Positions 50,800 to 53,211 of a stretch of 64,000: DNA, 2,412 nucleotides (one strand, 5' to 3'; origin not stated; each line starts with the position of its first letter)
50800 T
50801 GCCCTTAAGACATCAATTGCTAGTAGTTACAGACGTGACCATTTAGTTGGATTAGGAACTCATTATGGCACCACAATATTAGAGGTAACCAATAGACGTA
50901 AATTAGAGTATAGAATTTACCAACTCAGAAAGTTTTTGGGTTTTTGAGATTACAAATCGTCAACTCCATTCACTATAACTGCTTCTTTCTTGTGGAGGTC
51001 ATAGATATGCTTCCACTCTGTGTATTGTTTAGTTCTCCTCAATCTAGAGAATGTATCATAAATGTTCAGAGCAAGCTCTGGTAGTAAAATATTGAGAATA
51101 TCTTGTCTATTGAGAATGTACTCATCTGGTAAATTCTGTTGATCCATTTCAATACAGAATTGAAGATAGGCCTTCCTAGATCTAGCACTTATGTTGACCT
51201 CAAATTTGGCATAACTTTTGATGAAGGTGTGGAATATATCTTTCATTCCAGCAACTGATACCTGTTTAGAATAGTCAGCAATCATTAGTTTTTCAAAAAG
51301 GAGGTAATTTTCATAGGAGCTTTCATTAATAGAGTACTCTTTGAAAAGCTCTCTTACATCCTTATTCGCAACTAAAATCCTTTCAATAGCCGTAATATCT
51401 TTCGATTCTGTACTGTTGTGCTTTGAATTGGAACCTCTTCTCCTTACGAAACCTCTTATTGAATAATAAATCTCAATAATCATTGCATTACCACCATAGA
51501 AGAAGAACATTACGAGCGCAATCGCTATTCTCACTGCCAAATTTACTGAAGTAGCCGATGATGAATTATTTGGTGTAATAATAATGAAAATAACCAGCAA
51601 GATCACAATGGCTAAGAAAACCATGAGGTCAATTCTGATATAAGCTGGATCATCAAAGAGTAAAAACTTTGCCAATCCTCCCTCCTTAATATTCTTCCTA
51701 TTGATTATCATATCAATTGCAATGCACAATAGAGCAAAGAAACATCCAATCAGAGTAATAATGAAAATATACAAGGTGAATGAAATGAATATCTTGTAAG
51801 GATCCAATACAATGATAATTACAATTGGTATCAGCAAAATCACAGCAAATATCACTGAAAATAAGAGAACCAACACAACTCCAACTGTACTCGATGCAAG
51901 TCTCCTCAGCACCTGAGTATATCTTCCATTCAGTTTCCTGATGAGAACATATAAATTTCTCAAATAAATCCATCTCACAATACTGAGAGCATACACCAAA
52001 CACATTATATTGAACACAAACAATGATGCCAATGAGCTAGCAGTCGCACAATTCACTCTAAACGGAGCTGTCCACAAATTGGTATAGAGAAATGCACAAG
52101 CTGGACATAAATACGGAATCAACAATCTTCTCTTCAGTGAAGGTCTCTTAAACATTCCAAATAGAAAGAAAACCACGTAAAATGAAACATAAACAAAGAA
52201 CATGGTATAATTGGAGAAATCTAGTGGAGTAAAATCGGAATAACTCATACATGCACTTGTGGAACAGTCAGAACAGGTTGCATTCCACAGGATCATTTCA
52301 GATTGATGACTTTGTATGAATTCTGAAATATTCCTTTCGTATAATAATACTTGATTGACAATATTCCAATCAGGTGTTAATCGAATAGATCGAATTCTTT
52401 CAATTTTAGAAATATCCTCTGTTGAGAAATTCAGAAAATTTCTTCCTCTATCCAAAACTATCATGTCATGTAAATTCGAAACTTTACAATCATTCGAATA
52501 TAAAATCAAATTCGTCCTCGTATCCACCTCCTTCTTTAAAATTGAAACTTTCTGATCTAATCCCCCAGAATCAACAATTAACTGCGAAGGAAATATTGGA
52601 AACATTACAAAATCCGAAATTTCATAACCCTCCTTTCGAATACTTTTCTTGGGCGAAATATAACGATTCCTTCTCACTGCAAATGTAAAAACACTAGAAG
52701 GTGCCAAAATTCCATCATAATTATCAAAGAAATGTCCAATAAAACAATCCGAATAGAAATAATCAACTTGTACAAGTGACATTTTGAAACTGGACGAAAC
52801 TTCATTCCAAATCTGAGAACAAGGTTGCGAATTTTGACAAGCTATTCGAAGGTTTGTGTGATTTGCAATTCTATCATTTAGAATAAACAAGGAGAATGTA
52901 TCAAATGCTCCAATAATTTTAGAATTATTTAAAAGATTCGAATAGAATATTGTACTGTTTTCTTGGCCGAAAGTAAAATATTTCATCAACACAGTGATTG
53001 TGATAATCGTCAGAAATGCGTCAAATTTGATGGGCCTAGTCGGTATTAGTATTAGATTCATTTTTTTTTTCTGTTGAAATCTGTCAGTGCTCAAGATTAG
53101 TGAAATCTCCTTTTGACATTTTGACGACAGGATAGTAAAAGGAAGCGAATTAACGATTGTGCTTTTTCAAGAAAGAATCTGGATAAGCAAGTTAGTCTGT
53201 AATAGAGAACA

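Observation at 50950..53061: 7TM protein with large ectodomain and C-terminal RGS domain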

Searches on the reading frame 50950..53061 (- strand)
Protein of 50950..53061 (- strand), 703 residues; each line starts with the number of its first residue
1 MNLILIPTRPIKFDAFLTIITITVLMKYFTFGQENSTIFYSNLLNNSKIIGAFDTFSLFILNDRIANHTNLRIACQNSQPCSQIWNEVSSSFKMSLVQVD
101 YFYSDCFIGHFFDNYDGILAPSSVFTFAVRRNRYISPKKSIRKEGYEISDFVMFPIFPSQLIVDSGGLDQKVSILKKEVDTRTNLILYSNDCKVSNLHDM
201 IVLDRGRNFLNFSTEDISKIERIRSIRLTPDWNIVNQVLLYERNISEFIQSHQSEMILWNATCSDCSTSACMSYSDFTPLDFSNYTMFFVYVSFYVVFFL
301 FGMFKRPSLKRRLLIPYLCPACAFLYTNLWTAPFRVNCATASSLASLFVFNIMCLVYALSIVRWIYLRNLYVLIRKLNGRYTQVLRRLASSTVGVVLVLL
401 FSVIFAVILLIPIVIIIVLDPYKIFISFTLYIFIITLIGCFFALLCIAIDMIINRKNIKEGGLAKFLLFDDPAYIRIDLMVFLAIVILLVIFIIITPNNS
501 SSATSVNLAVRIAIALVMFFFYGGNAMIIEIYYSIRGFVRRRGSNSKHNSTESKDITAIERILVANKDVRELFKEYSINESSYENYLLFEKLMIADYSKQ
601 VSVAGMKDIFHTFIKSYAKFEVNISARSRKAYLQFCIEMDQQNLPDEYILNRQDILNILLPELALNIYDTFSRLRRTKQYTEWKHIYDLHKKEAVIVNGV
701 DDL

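Call 3: search_protein_families(library=pfam, proteins=[window:50950-53061:-], max_evalue=1)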
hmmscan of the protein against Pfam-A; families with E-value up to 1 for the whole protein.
window:50950-53061:- (703 aa): 1 family
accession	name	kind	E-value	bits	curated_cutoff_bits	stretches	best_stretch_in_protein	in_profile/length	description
PF00615.24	RGS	-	0.013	16.3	23.9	1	563-634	5-78/117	Regulator of G protein signaling domain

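Call 5: find_homologous_proteins(query=window:50950-53061:-, max_evalue=0.001)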
Query window:50950-53061:-: 8000 candidates shared short words with the query, none scored E <= 0.001.

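Call 21: find_encoding_contigs(protein=window:50950-53061:-, flank=2000, max_places=3)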
Protein window:50950-53061:- (703 aa): no gene with exactly this product is on record in the collection.

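Call 23: search_protein_representatives(protein=window:50950-53061:-)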
Query: 703 residues. Proteins with E-value up to 0.001 (for the whole library): 147; up to 1e-10: 92; up to 1e-30: 40. The best 147 are listed.
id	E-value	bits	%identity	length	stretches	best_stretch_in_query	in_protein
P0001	3.3e-80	286.8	33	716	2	69-696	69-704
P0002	3.2e-61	224.1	31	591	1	104-690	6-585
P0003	5.5e-60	220.0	30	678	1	25-696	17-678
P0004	1.5e-59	218.6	35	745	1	110-690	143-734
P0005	2.6e-58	214.5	29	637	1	103-694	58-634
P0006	1.6e-53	198.6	29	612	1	93-695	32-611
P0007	1.5e-49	185.5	32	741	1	94-696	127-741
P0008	6.0e-49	183.5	33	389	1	303-699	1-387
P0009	2.6e-48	181.4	29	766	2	83-636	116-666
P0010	7.2e-48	179.9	31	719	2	93-635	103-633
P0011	2.3e-47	178.3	29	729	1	102-696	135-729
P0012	7.4e-47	176.6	28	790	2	253-692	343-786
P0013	4.7e-45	170.6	31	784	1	198-696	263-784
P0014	3.3e-44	167.9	32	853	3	397-636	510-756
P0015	1.3e-43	165.9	29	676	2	101-637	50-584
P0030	3.6e-35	138.0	29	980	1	270-692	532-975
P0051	6.7e-26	107.4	30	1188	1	283-684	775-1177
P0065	1.5e-16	76.5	27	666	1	339-682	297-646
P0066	1.8e-16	76.2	27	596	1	346-681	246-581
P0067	6.4e-16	74.4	26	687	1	343-700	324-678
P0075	2.6e-14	69.1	25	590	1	342-694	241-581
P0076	3.2e-14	68.8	24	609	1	347-687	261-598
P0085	1.7e-12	63.0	32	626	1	344-682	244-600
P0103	2.1e-09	52.8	24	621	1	352-689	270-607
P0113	3.9e-08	48.7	29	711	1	352-684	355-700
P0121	2.4e-07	46.0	23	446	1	306-681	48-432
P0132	1.5e-05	40.1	26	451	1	282-687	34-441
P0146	8.7e-04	34.3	26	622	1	371-676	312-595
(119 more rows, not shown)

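Call 25: search_protein_families(library=pfam, alignment_id=A1, max_evalue=0.001)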
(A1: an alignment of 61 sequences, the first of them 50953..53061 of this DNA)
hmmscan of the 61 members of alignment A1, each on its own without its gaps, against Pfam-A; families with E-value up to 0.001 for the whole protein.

A. member 1, window:50953-53061:- (703 aa): 0 families

B. families by the number of members that match (of 61 scanned): 2 families
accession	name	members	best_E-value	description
PF00615.24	RGS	38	2.7e-10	Regulator of G protein signaling domain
PF09084.16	NMT1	1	0.00014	NMT1/THI5 like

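Call 31: list_cluster_members(proteins=[P0001, P0002, P0003, P0004, P0005, P0007, P0012, P0030, P0051, P0065])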
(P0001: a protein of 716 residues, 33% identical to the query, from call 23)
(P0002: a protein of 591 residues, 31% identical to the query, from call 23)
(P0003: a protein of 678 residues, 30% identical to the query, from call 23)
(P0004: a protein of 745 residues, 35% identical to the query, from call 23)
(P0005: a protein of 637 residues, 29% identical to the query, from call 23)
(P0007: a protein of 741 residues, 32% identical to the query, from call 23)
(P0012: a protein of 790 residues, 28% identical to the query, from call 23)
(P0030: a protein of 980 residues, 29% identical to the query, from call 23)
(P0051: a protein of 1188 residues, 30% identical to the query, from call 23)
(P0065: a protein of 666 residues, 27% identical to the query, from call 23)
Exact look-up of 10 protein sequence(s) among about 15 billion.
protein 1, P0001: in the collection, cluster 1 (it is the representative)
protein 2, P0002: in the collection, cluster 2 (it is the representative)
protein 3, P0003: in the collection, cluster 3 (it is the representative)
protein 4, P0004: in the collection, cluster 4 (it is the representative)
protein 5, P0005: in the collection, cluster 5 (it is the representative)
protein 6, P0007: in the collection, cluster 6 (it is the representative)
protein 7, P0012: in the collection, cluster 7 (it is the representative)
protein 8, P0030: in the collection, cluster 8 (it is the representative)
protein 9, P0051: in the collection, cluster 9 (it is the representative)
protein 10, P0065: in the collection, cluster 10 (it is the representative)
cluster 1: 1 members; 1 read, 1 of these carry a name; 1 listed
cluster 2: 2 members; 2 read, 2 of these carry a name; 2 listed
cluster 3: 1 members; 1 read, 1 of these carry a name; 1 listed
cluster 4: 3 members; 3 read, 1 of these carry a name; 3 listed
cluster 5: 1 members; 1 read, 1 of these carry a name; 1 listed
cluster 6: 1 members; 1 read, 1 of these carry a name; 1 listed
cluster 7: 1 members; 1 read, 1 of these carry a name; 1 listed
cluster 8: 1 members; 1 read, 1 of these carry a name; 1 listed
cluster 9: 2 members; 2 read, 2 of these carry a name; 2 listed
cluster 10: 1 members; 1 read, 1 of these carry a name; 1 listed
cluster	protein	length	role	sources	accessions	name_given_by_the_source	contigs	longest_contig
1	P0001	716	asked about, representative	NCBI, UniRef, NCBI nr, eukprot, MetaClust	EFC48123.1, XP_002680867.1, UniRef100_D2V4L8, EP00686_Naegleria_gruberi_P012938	predicted protein [Naegleria gruberi] | Predicted protein n=1 Tax=Naegleria gruberi TaxID=5762 RepID=D2V4L8_NAEGR | uncharacterized protein NAEGRDRAFT_63837 [Naegleria gruberi]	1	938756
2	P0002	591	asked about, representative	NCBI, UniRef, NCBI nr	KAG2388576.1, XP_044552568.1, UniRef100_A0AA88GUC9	hypothetical protein C9374_000015 [Naegleria lovaniensis] | RGS domain-containing protein n=1 Tax=Naegleria lovaniensis TaxID=51637 ... | uncharacterized protein C9374_000015 [Naegleria lovaniensis]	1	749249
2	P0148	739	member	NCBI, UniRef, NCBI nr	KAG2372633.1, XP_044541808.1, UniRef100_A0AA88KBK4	hypothetical protein C9374_013697 [Naegleria lovaniensis] | RGS domain-containing protein n=1 Tax=Naegleria lovaniensis TaxID=51637 ... | uncharacterized protein C9374_013697 [Naegleria lovaniensis]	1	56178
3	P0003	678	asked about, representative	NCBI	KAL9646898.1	hypothetical protein ABK040_013758 [Willaertia magna]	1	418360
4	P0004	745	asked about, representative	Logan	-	-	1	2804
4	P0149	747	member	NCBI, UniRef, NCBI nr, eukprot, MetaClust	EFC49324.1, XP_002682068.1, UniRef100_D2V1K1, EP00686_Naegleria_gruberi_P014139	predicted protein [Naegleria gruberi] | Predicted protein n=1 Tax=Naegleria gruberi TaxID=5762 RepID=D2V1K1_NAEGR | uncharacterized protein NAEGRDRAFT_45907 [Naegleria gruberi]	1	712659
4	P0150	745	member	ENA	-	-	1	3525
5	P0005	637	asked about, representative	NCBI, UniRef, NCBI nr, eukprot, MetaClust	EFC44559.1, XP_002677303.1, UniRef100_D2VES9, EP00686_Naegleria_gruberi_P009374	predicted protein [Naegleria gruberi] | Predicted protein n=1 Tax=Naegleria gruberi TaxID=5762 RepID=D2VES9_NAEGR | uncharacterized protein NAEGRDRAFT_67380 [Naegleria gruberi]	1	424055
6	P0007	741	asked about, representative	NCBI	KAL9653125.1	hypothetical protein ABK040_006342 [Willaertia magna]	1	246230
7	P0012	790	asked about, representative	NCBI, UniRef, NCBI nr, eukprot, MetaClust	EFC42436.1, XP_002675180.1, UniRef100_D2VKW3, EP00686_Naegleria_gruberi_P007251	predicted protein [Naegleria gruberi] | Predicted protein n=1 Tax=Naegleria gruberi TaxID=5762 RepID=D2VKW3_NAEGR | uncharacterized protein NAEGRDRAFT_69573 [Naegleria gruberi]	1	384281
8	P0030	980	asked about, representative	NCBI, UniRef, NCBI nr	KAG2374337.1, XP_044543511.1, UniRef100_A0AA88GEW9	hypothetical protein C9374_010907 [Naegleria lovaniensis] | RGS domain-containing protein n=1 Tax=Naegleria lovaniensis TaxID=51637 ... | uncharacterized protein C9374_010907 [Naegleria lovaniensis]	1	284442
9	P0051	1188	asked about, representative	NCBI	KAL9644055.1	hypothetical protein ABK040_005523 [Willaertia magna]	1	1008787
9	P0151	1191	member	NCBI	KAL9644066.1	hypothetical protein ABK040_005533 [Willaertia magna]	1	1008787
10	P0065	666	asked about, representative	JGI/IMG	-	hypothetical protein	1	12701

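Call 34: predict_structure(alignment_id=A1)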
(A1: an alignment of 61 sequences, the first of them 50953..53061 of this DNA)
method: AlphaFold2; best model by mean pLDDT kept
length: 703 residues; sequences in the alignment: 61
mean_pLDDT: 88.1   pTM: 0.82
mean pLDDT of the five models: 88.1, 86.5, 85.6, 85.5, 85.2
residues with pLDDT >= 90: 444; 70-90: 201; 50-70: 38; < 50: 20
segments of 3 or more residues with pLDDT < 50: 1-6, 8-11, 546-549, 699-703
pLDDT, mean of each block of 10 residues (from residue 1): 42 66 70 73 95 95 87 93 91 91 89 94 94 68 84 95 89 89 86 91 86 94 96 92 81 77 81 76 94 96 91 94 95 90 96 96 91 89 93 96 98 93 89 94 92 92 88 91 94 89 91 95 94 87 59 65 87 94 96 90 97 97 97 97 96 94 94 92 87 68 37
secondary structure, 60 per line:
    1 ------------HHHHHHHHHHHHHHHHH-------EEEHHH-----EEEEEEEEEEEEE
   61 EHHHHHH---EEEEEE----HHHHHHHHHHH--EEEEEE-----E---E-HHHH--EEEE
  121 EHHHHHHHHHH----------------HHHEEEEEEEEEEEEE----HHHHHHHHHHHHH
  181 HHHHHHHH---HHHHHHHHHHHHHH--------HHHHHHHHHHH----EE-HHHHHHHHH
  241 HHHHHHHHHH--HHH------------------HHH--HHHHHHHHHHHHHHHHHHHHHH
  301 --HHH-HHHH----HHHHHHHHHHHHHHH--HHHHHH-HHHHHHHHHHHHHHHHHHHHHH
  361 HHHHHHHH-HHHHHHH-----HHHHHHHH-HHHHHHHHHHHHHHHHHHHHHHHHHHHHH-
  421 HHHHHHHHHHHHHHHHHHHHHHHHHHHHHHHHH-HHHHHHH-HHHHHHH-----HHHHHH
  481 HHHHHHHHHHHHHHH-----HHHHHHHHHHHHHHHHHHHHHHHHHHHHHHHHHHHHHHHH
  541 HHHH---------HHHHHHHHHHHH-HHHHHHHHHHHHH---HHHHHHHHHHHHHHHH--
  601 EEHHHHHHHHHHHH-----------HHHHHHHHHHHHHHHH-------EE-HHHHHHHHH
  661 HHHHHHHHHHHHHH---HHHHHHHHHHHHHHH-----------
elements in order (helices of 4 or more, strands of 3 or more residues): H13-29 E37-39 E48-61 H62-67 E71-76 H81-91 E94-99 H111-114 E117-121 H122-131 E151-163 H168-188 H192-205 H214-224 H232-250 H279-300 H307-310 H315-329 H332-337 H339-368 H370-376 H382-389 H391-419 H421-453 H455-461 H463-469 H475-495 H501-544 H554-565 H567-579 H583-598 H603-614 H626-641 H652-674 H678-692

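Call 41: fold_search(model_id=the predicted structure, library=pdb)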
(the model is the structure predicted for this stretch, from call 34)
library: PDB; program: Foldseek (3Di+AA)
matches with E <= 10: 698; with E <= 0.001: 0
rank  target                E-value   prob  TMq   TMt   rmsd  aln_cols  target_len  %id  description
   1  1fqk_B                1.3e-02  1.00  0.15  0.71   4.2       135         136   18  CRYSTAL STRUCTURE OF THE HETERODIMERIC COMPLEX OF THE RGS DOMAIN OF RGS9, AND THE GT/I1 CHIMERA ALPHA SUBUNIT [(RGS9)- (released 2001-02-28)
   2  9mdu_A                4.2e-02  0.99  0.23  0.46   7.6       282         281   18  Human CXCR4 tetramer (released 2025-09-10)
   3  6fxg_B                4.8e-02  0.95  0.13  0.32   6.8       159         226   12  Crystal structure of substrate binding domain 1 (SBD1) OF ABC transporter GLNPQ in complex with Asparagine (released 2019-03-20)
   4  6h30_A                5.5e-02  0.75  0.11  0.16  12.6       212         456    9  The crystal structure of SBD1-SBD2 tandem of GlnPQ transporter (released 2019-08-14)
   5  4la9_B                5.8e-02  0.90  0.12  0.29   7.2       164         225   10  Crystal structure of an empty substrate binding domain 1 (SBD1) OF ABC TRANSPORTER GLNPQ from lactococcus lactis (released 2013-09-11)
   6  6fxg_C                5.8e-02  0.80  0.10  0.25  14.9       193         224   11  Crystal structure of substrate binding domain 1 (SBD1) OF ABC transporter GLNPQ in complex with Asparagine (released 2019-03-20)
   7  2bv1_B                6.0e-02  1.00  0.15  0.69   5.1       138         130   18  Regulator of G-protein Signalling 1 (Human) (released 2005-06-27)
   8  2bt2_C                6.0e-02  1.00  0.15  0.64   5.4       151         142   21  Structure of the regulator of G-protein signaling 16 (released 2005-06-03)
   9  1fqk_D                6.3e-02  1.00  0.15  0.67   4.3       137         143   18  CRYSTAL STRUCTURE OF THE HETERODIMERIC COMPLEX OF THE RGS DOMAIN OF RGS9, AND THE GT/I1 CHIMERA ALPHA SUBUNIT [(RGS9)- (released 2001-02-28)
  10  9nox_A                6.3e-02  1.00  0.24  0.53   8.1       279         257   12  Transmembrane domains of the human TAS1R2 sweet receptor subunit in complex with miniGs/gust25 (released 2025-05-14)
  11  9mdu_B                6.3e-02  0.99  0.23  0.46   7.3       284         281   15  Human CXCR4 tetramer (released 2025-09-10)
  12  1fqj_E                6.6e-02  1.00  0.15  0.67   8.6       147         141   16  CRYSTAL STRUCTURE OF THE HETEROTRIMERIC COMPLEX OF THE RGS DOMAIN OF RGS9, THE GAMMA SUBUNIT OF PHOSPHODIESTERASE AND  (released 2001-02-28)
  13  4oen_B                6.9e-02  0.92  0.12  0.31  11.6       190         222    7  Crystal structure of the second substrate binding domain of a putative amino acid ABC transporter from Streptococcus p (released 2014-01-22)
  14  1fqj_B                7.2e-02  1.00  0.14  0.69   4.8       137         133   18  CRYSTAL STRUCTURE OF THE HETEROTRIMERIC COMPLEX OF THE RGS DOMAIN OF RGS9, THE GAMMA SUBUNIT OF PHOSPHODIESTERASE AND  (released 2001-02-28)
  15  4la9_A                7.9e-02  0.77  0.11  0.28  11.9       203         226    8  Crystal structure of an empty substrate binding domain 1 (SBD1) OF ABC TRANSPORTER GLNPQ from lactococcus lactis (released 2013-09-11)
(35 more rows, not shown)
